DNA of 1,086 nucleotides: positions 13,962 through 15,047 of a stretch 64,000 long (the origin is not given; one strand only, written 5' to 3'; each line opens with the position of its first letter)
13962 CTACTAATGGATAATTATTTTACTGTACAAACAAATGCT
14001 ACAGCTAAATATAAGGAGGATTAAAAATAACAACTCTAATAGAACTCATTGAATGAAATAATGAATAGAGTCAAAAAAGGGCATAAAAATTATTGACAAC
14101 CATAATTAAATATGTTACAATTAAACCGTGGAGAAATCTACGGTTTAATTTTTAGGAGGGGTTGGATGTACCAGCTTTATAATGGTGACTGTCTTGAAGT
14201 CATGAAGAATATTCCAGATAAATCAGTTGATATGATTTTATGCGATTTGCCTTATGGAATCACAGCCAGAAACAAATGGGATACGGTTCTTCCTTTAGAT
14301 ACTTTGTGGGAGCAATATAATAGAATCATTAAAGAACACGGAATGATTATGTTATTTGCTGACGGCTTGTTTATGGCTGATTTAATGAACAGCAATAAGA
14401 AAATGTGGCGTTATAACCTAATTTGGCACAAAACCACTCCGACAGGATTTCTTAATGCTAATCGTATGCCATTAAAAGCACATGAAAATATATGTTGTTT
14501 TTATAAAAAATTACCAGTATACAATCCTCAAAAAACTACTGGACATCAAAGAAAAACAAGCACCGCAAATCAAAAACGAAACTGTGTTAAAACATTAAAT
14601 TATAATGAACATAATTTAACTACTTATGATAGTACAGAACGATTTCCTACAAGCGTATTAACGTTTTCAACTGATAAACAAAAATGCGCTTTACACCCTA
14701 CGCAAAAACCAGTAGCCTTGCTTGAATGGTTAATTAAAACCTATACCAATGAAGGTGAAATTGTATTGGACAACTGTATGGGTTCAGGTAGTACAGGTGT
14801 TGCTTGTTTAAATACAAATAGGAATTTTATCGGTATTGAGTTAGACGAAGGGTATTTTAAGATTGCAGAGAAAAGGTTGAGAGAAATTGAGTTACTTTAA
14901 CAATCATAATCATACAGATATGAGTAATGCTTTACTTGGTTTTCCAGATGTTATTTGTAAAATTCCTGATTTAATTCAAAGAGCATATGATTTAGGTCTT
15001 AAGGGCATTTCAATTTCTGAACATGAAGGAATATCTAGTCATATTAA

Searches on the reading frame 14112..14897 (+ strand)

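Call 55: search_protein_families(library=pfam, proteins=[window:14112-14897:+], max_evalue=0.001)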
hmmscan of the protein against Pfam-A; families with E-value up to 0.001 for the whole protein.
window:14112-14897:+ (262 aa): 1 family
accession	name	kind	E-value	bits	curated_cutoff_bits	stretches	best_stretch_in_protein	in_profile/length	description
PF01555.25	N6_N4_Mtase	-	1.6e-32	113.7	26.7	1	39-254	1-221/221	DNA methylase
